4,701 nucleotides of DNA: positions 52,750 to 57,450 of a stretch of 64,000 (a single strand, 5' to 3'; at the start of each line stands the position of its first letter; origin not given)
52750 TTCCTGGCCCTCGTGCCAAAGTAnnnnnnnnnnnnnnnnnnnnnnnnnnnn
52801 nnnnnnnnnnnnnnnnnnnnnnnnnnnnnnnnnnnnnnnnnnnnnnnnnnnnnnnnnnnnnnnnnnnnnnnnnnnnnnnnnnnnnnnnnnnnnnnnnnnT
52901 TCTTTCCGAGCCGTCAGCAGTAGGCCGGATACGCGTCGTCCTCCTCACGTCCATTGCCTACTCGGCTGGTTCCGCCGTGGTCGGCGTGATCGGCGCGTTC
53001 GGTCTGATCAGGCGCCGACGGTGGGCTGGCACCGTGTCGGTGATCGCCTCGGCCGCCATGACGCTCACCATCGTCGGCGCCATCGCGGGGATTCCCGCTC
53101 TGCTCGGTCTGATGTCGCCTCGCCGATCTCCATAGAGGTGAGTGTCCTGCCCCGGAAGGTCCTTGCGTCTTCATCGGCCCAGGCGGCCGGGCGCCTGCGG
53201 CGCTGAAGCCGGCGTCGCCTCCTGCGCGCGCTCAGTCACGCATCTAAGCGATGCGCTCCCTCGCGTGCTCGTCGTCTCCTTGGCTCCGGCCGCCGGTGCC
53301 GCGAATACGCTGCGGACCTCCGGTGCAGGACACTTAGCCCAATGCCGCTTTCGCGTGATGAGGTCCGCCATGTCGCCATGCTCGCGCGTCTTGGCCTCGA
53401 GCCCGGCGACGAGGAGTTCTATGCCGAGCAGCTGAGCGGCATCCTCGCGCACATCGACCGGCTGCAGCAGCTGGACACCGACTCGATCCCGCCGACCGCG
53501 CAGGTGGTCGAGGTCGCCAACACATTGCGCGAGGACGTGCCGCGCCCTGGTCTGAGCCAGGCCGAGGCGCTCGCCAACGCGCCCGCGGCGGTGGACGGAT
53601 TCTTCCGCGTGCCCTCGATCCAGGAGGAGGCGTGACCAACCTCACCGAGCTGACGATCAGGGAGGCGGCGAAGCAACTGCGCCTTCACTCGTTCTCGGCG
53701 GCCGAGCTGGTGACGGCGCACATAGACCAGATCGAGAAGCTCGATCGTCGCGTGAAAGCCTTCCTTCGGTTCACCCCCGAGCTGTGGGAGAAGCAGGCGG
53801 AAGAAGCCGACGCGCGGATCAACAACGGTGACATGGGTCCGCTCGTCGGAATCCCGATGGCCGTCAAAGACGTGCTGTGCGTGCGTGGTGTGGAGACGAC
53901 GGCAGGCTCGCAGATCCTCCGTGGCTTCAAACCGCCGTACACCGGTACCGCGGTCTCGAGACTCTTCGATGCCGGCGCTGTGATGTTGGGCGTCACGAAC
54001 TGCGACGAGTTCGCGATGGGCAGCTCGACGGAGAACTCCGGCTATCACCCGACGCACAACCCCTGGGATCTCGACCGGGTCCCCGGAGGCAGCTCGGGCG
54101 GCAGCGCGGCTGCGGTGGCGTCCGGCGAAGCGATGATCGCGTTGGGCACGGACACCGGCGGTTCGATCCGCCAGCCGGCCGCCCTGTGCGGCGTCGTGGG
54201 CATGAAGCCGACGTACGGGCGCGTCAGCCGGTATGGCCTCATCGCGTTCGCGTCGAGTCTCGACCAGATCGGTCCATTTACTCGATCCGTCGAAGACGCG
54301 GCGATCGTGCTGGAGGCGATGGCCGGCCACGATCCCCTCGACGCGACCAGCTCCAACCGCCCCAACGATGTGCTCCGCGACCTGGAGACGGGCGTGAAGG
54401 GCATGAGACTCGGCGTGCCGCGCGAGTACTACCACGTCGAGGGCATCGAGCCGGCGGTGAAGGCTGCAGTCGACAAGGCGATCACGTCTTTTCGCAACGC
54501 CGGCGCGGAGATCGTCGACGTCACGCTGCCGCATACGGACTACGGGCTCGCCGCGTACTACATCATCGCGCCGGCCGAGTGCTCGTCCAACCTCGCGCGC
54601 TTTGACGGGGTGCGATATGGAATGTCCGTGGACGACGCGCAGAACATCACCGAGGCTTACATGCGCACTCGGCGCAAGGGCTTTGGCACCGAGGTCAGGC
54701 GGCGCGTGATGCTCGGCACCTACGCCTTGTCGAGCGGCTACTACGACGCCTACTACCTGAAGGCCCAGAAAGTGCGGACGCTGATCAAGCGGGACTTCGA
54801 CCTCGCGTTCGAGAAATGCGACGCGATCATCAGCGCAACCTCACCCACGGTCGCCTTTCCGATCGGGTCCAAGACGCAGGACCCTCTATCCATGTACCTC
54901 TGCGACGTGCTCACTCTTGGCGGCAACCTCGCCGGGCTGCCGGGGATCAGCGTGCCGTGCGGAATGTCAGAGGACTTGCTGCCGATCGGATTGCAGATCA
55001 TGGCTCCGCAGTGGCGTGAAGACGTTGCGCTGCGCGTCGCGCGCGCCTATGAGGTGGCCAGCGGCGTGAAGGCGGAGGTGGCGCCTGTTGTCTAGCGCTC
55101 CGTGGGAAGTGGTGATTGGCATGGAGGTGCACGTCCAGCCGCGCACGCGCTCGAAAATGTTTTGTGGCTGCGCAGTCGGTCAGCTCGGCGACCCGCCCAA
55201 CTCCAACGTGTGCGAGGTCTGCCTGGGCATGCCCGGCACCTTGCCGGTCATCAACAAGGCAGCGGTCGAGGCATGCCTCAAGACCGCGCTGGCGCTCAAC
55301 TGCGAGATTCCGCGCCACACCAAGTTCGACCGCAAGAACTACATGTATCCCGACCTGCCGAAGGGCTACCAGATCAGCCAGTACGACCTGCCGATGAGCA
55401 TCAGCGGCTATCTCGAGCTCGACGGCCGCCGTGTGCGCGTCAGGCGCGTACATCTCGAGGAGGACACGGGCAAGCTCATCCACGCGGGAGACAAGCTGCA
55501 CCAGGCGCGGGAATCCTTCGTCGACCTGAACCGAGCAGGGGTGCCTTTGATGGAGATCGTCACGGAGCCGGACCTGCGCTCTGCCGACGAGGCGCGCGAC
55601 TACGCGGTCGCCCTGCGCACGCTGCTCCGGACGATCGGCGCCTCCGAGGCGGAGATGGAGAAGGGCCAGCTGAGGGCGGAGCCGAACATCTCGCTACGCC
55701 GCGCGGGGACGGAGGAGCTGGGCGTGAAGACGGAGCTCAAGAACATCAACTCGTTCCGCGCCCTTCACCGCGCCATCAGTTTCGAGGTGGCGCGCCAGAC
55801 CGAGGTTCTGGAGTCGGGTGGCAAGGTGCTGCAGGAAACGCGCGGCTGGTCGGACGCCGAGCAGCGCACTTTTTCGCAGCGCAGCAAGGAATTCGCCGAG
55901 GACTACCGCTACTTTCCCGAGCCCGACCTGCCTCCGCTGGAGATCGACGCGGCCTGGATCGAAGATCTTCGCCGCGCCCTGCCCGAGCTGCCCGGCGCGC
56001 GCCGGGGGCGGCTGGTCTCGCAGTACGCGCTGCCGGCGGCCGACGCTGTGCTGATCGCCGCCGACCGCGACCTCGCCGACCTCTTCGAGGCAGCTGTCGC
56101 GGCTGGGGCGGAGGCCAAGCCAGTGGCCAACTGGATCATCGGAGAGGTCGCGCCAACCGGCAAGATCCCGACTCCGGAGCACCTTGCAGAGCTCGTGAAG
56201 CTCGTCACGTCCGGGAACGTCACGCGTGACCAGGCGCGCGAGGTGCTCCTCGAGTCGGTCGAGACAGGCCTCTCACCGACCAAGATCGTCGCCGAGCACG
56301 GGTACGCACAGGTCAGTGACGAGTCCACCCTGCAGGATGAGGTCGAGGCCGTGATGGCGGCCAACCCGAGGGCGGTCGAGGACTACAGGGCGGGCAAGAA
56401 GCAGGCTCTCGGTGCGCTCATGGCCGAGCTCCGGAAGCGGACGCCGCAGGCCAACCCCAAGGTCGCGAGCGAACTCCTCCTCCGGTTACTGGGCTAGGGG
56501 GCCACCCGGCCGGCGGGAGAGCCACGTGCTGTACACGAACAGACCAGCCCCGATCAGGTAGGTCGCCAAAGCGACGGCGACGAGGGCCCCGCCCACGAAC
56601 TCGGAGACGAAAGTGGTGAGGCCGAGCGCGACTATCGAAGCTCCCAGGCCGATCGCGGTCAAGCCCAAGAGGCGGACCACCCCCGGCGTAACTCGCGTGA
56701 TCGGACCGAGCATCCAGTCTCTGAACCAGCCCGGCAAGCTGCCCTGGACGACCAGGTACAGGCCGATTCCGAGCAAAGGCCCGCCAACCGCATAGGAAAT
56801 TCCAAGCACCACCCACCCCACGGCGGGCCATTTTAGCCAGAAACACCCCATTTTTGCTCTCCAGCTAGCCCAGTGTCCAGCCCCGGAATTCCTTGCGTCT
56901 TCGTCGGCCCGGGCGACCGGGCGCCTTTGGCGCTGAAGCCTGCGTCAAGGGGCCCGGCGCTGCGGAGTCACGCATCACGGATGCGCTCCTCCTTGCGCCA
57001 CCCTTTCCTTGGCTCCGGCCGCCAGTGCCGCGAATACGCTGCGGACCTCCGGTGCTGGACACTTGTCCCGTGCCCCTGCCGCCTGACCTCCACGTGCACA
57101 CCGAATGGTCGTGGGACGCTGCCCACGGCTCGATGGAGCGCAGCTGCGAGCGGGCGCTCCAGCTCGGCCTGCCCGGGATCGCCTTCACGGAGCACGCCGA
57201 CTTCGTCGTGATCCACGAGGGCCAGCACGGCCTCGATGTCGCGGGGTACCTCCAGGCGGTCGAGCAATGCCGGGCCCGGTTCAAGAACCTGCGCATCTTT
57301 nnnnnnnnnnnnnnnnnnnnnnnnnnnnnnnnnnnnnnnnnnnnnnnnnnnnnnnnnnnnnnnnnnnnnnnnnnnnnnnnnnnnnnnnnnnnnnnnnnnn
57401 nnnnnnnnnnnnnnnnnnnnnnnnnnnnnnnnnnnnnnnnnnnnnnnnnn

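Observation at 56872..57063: Second copy of the structured element upstream of the PHP-phosphoesterase/rRNA-methyltransferase operon, with a pairing-preserving double substitution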

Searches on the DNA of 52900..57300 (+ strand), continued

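Call 46: search_with_rna_model(model_id=R1, sources=[window, L004, L005, L007, L008, L009, L010, L011, L012, L013, L014, L015, L016, L017, L018, L019, L020, L021, L022, L023, L024, L025, L026, L027, L028, L029, L030, L031, L032, L033, L034, L035, L036, L037, L038, L039, L040, L041, L042, L043, L044, L045, L046, L047, L048, L049, L050, L051, L052, L053, L054, L055, L056, L057, L058, L059, L060, L061, L062, L063, L064, L065, L066, L067, L068, L069, L070, L071, L072, L073, L074, L075, L076, L077, L078, L079, L080, L081, L082, L083, L084, L085, L086, L087, L088, L089, L090, L091, L092, L093, L094, L095, L096, L097, L098, L099, L100, L101, L102, L103], max_evalue=0.001, make_alignment=true)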
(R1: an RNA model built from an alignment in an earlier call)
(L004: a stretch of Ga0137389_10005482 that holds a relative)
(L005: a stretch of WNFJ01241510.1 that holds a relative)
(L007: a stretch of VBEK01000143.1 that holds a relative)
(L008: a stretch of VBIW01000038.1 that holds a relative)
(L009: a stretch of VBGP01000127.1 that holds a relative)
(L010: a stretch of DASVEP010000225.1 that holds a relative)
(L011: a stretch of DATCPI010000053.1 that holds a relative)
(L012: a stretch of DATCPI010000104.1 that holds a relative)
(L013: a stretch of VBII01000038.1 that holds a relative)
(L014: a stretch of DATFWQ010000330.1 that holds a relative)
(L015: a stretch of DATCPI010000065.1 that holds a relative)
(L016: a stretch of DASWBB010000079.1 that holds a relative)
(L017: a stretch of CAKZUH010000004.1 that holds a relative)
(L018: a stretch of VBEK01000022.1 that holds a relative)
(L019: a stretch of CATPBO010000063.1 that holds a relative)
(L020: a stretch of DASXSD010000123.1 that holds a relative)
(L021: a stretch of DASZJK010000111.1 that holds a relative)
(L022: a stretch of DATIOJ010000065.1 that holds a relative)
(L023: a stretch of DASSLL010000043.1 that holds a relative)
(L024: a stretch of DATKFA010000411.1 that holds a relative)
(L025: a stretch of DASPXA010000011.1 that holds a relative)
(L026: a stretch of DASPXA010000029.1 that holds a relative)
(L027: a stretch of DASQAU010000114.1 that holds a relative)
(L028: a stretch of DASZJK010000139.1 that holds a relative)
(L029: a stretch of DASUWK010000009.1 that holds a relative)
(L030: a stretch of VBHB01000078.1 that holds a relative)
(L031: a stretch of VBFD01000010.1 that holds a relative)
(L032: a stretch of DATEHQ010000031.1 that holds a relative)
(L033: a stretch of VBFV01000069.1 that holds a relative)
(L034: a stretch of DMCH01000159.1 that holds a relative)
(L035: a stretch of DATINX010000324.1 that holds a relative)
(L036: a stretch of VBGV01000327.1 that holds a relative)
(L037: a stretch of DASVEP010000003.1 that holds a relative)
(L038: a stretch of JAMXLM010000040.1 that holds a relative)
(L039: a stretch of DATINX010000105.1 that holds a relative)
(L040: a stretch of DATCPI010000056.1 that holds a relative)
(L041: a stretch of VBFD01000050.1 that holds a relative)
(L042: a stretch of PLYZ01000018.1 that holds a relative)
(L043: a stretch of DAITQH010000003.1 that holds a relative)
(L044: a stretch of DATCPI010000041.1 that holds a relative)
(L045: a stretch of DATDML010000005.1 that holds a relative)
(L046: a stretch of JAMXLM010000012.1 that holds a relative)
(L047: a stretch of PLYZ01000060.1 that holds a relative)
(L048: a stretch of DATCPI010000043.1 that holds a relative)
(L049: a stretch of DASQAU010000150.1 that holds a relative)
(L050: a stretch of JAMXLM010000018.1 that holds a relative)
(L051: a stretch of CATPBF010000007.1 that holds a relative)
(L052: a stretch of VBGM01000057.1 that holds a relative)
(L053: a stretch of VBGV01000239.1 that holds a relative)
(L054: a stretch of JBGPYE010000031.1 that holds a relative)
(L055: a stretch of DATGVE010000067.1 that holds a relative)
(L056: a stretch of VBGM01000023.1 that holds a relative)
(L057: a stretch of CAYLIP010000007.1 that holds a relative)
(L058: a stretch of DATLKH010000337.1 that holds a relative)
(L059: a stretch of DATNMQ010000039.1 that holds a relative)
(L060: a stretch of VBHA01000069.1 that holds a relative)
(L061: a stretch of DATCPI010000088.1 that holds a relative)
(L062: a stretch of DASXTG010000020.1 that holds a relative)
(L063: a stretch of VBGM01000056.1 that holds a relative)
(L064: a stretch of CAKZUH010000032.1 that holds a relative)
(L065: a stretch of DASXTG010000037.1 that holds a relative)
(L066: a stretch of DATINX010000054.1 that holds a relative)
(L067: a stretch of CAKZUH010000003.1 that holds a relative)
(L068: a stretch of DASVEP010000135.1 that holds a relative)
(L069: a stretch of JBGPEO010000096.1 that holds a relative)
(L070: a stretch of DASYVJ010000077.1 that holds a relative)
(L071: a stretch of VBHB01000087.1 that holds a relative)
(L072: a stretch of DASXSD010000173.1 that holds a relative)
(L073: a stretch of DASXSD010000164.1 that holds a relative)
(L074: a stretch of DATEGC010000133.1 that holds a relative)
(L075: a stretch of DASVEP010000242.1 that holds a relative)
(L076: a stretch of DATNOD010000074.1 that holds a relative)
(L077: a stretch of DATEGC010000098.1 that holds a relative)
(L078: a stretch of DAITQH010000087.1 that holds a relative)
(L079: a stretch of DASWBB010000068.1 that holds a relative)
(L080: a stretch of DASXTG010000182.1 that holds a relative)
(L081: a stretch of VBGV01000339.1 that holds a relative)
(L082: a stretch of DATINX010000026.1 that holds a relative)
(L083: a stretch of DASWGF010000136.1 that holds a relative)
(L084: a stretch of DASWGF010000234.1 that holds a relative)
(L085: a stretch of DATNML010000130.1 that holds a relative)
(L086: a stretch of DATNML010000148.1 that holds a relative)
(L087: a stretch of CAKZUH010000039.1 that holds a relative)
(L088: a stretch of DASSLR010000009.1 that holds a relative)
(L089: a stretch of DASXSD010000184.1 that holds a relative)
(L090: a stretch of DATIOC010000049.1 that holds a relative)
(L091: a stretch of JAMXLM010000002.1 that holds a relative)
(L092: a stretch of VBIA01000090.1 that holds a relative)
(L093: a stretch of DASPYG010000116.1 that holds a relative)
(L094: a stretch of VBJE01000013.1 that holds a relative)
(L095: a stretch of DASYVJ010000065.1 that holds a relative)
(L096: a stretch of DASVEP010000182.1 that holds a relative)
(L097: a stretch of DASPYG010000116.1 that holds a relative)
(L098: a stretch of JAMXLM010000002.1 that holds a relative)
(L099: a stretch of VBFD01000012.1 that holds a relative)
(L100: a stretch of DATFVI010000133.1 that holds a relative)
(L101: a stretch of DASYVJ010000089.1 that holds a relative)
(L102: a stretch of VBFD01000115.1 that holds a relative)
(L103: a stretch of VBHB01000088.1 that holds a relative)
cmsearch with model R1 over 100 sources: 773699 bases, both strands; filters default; matches with E-value up to 0.001: 186.
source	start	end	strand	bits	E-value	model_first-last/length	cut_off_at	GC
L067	287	480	-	207.7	3.8e-43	1-193/193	no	0.69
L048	1001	1194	-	206.8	6e-43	1-193/193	no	0.69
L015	4479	4673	+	204.5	1.9e-42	1-193/193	no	0.72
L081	1566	1757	-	204.4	2e-42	1-193/193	no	0.71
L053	4441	4633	-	204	2.5e-42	1-193/193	no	0.72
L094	235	428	-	203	4.1e-42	1-193/193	no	0.71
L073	2648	2841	+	198.9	3.3e-41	1-193/193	no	0.71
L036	397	588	-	198.5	3.9e-41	1-193/193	no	0.7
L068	1039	1232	-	197.6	6.2e-41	1-193/193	no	0.71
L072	3779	3971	-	197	8.2e-41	1-193/193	no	0.67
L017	4095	4285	-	196.7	9.7e-41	1-193/193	no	0.66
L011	6501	6692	-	196.6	1e-40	1-193/193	no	0.69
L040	6718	6911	-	196.5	1.1e-40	1-193/193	no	0.71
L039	2431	2624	-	195.5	1.8e-40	1-193/193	no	0.74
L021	4037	4228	-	193.6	4.6e-40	1-193/193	no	0.71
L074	7317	7510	+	193.1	6e-40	1-193/193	no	0.69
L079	5405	5598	+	192.6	7.9e-40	1-193/193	no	0.72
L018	6566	6759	-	192.3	9e-40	1-193/193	no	0.72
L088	2015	2208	+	191.9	1.1e-39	1-193/193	no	0.71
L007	6057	6249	-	191.5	1.4e-39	1-193/193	no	0.69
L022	2633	2825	+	191.4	1.4e-39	1-193/193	no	0.7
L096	4711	4903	+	191.2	1.5e-39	1-193/193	no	0.69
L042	824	1017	-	189.3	4.2e-39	1-193/193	no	0.74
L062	2687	2880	+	188.3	6.9e-39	1-193/193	no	0.71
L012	2732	2925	-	187.6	9.7e-39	1-193/193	no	0.71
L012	5953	6146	-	186.7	1.6e-38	1-193/193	no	0.7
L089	6649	6842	+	186.2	2e-38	1-193/193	no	0.7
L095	2809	3043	-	186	2.2e-38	1-193/193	no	0.69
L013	7083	7316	+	185.6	2.6e-38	1-193/193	no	0.69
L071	3281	3475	-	185.5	2.8e-38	1-193/193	no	0.68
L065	6472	6666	-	184.7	4.2e-38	1-193/193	no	0.66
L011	3841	4073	-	184.2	5.5e-38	1-193/193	no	0.69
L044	5333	5526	+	182.9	1e-37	1-193/193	no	0.67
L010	179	373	+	180.2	4.1e-37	1-193/193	no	0.71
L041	4472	4707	+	179.6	5.5e-37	1-193/193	no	0.7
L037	1098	1291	+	179.5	5.9e-37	1-193/193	no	0.73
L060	6952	7143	+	177.4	1.7e-36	1-193/193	no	0.7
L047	783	975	-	177.2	1.9e-36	1-193/193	no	0.7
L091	662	855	-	177.1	2e-36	1-193/193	no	0.69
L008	3879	4069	-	176.9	2.2e-36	1-193/193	no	0.69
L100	5080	5311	+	175.2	5.2e-36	1-193/193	no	0.69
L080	1750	1982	+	174.8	6.3e-36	1-193/193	no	0.7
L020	1027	1220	-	174.7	6.6e-36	1-193/193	no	0.74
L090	219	454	-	173.5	1.2e-35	1-193/193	no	0.71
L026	4540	4770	-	171.9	2.7e-35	1-193/193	no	0.68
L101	3106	3339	-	169.5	9.1e-35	1-193/193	no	0.71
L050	3174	3368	-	168.9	1.3e-34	1-193/193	no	0.71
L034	550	758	+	168.8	1.3e-34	1-193/193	no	0.72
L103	2661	2856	+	168.8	1.3e-34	1-193/193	no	0.69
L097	3993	4196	+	167.8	2.2e-34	1-193/193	no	0.73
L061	1519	1712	-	166.1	5.1e-34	1-193/193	no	0.7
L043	7665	7871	-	165.1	8.5e-34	1-193/193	no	0.72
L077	149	380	-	163.3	2.1e-33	1-193/193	no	0.65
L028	59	273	-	159.9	1.2e-32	1-193/193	no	0.73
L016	4750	4990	+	159.9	1.2e-32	1-193/193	no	0.71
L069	6804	6992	+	159.4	1.5e-32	1-193/193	no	0.74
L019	4378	4571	-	159.3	1.6e-32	1-193/193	no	0.71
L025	4936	5129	-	158.9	1.9e-32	1-193/193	no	0.68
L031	6512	6705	+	158.8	2.1e-32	1-193/193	no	0.71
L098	5705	5898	-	157.5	4e-32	1-193/193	no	0.73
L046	3304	3497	+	156.5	6.5e-32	1-193/193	no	0.75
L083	1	169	-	156.1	8.1e-32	1-168/193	3'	0.72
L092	517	731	+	155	1.4e-31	1-193/193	no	0.73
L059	3464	3656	+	153.1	3.7e-31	1-193/193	no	0.73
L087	377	569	-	153.1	3.7e-31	1-193/193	no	0.71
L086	2622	2815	+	152.8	4.2e-31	1-193/193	no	0.73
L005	761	977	+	152.7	4.6e-31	1-193/193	no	0.69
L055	7693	7925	+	151.9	6.8e-31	1-193/193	no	0.68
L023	6257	6452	+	150.3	1.5e-30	1-193/193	no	0.73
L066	488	723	+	149.3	2.5e-30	1-193/193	no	0.68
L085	7493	7686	+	148.8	3.2e-30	1-193/193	no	0.72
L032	320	513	+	148.2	4.3e-30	1-193/193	no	0.69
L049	169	362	-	148.2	4.4e-30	1-193/193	no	0.74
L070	2529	2722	-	147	7.9e-30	1-193/193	no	0.72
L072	6924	7141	+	146.6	9.7e-30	1-193/193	no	0.73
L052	3142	3377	-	145.5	1.7e-29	1-193/193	no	0.69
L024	7781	8000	+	144.4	3e-29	1-180/193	3'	0.7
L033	2765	2959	-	143.9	3.8e-29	1-193/193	no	0.73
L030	6949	7184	-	141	1.7e-28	1-193/193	no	0.69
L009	1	232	+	139.9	2.9e-28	1-193/193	no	0.72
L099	7317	7552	-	139.7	3.2e-28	1-193/193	no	0.69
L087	7013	7226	-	138.4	6.1e-28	1-193/193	no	0.72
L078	1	198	+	134.4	4.6e-27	37-193/193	5'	0.7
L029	4310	4506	+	125.5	4.2e-25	1-193/193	no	0.7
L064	1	181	-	124.5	7.1e-25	1-181/193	3'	0.75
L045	7057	7289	-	122.6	1.8e-24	1-193/193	no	0.73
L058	6470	6724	-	119.8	7.5e-24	1-193/193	no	0.73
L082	4873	5118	+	119.3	9.5e-24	1-193/193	no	0.73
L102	4896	5089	+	114.2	1.3e-22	1-193/193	no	0.7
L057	637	833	+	113.7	1.6e-22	1-193/193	no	0.67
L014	2610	2802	-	110.6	7.8e-22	1-193/193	no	0.73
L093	5877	6070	-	108.8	2e-21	1-193/193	no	0.71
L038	1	152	-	106.4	6.5e-21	1-153/193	3'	0.7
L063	2542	2729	+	106.1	7.5e-21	1-193/193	no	0.7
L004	8000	8138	-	101.3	8.5e-20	56-193/193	5'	0.72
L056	2022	2257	+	99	2.8e-19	1-193/193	no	0.69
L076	5023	5209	-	98.6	3.4e-19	1-193/193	no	0.7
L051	3322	3509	-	94.8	2.3e-18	1-193/193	no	0.7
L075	6485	6672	+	94.8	2.3e-18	1-193/193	no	0.69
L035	821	1007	+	92.9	6e-18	1-193/193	no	0.72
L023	3236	3428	+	87.6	8.9e-17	1-193/193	no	0.75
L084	798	985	+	87.4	9.8e-17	1-193/193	no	0.73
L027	4791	4944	+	78.6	8.4e-15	20-175/193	no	0.69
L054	6278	6430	-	75.9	3.2e-14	20-175/193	no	0.72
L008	3879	4069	+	63.5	1.7e-11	1-193/193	no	0.69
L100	5080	5311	-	58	2.7e-10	1-193/193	no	0.69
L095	2809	3043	+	56.9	5e-10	1-193/193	no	0.69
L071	3281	3475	+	56.8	5.1e-10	1-193/193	no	0.68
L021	4037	4228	+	55.4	1e-09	1-193/193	no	0.71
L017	4095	4285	+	54.1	2e-09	1-193/193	no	0.66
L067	287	480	+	54.1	2e-09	1-193/193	no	0.69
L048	1001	1194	+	52.6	4.2e-09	1-193/193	no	0.69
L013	7083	7316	-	52.5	4.6e-09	1-193/193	no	0.69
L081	1566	1757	+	52.3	5e-09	1-193/193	no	0.71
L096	4711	4903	-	50.9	1e-08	1-193/193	no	0.69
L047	783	975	+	50.7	1.1e-08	1-193/193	no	0.7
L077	149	380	+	49.7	1.9e-08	1-193/193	no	0.65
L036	397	588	+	49.4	2.1e-08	1-193/193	no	0.7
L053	4441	4633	+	49.1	2.5e-08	1-193/193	no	0.72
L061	1519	1712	+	49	2.6e-08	1-193/193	no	0.7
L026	4540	4770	+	48.5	3.4e-08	1-193/193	no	0.68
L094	235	428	+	48.5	3.5e-08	1-193/193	no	0.71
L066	488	723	-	48.4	3.5e-08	1-193/193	no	0.68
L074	7317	7510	-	48.3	3.7e-08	1-193/193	no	0.69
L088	2015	2208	-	48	4.5e-08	1-193/193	no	0.71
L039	2431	2624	+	47.9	4.6e-08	1-193/193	no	0.74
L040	6718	6911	+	47.6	5.3e-08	1-193/193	no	0.71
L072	3779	3971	+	47.3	6.2e-08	1-193/193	no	0.67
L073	2648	2841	-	47.3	6.3e-08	1-193/193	no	0.71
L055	7693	7925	-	46.7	8.6e-08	1-193/193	no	0.68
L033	2765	2959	+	46.6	9e-08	1-193/193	no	0.73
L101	3106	3339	+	46.6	9e-08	1-193/193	no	0.71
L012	2732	2925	+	46.4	1e-07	1-193/193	no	0.71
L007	6057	6249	+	46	1.2e-07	1-193/193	no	0.69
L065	6472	6666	+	45.9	1.3e-07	1-193/193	no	0.66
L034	550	758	-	45.3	1.7e-07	1-193/193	no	0.72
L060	6952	7143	-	44.9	2.1e-07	1-193/193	no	0.7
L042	824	1017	+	44.6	2.4e-07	1-193/193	no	0.74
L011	3841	4073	+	43.9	3.5e-07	1-193/193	no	0.69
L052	3142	3377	+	43.8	3.7e-07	1-193/193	no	0.69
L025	4936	5129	+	43.8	3.7e-07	1-193/193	no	0.68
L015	4479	4673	-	43.4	4.5e-07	1-193/193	no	0.72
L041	4472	4707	-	43.3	4.7e-07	1-193/193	no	0.7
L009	1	232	-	43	5.5e-07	1-193/193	no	0.72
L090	219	454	+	42.7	6.5e-07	1-193/193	no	0.71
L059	3464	3656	-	42.6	6.8e-07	1-193/193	no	0.73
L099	7317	7552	+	42.3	7.6e-07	1-193/193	no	0.69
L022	2633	2825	-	41.9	9.4e-07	1-193/193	no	0.7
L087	377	569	+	41.8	9.9e-07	1-193/193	no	0.71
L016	4750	4990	-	41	1.5e-06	1-193/193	no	0.71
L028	59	273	+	40.6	1.8e-06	1-193/193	no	0.73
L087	7013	7226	+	40.6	1.8e-06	1-193/193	no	0.72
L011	6501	6692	+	40.6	1.9e-06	1-193/193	no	0.69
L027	3907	4085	-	40.5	2e-06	1-193/193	no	0.68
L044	5333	5526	-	40.5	2e-06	1-193/193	no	0.67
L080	1750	1982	-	40.1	2.3e-06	1-193/193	no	0.7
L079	5405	5598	-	40.1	2.4e-06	1-193/193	no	0.72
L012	5953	6146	+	40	2.5e-06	1-193/193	no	0.7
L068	1039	1232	+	39.7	2.9e-06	1-193/193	no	0.71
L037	1098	1291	-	39.6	3.1e-06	1-193/193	no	0.73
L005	761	977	-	39.5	3.3e-06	1-193/193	no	0.69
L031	6512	6705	-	39.3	3.6e-06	1-193/193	no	0.71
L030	6949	7184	+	38.7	4.8e-06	1-193/193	no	0.69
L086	6963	7141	-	37.7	7.8e-06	1-193/193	no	0.69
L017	6628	6806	+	37.6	8.5e-06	1-193/193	no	0.69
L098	5705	5898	+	37.3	9.8e-06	1-193/193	no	0.73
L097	3993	4196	-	37.1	1.1e-05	1-193/193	no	0.73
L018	6566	6759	+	36.8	1.3e-05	1-193/193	no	0.72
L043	7667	7869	+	36.5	1.5e-05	1-193/193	no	0.73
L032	320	513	-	36.5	1.5e-05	1-193/193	no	0.69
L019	4378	4571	+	36.5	1.5e-05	1-193/193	no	0.71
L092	517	731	-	36.4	1.6e-05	1-193/193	no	0.73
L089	6649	6842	-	36.2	1.7e-05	1-193/193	no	0.7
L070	2529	2722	+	36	1.9e-05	1-193/193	no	0.72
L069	6804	6992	-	35.6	2.3e-05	1-193/193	no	0.74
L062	2687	2880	-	34.8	3.4e-05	1-193/193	no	0.71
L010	179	373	-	33.2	7.8e-05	1-193/193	no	0.71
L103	2661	2856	-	33.1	8.3e-05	1-193/193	no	0.69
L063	2542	2729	-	31.1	0.00022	1-193/193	no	0.7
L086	2622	2815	-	30.8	0.00027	1-193/193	no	0.73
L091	662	855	+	30.7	0.00028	1-193/193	no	0.69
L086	5044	5222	+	30.4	0.00033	1-193/193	no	0.67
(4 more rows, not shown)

Alignment A4: 150 matches aligned to the model, 470 columns, each read 5' to 3' on its own strand. Consensus structure (alignment columns), stored with it:
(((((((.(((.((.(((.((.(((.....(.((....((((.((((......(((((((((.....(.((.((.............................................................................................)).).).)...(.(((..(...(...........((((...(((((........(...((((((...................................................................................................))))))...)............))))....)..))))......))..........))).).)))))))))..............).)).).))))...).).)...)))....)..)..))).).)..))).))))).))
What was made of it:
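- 56872..57063 (+): Copy B, the finding. A full-length 192-nt family member of the centre variant with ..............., lying in a divergent intergenic region. Covariance model R1: 190.5 bits, E 2e-39, model positions 1-193 (call 46).
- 53141..53334 (+): Copy A. A full-length 194-nt family member of the other centre variant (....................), lying between a 120-aa ORF and gatC. R1: 167.2 bits, E 3e-34 (call 46).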
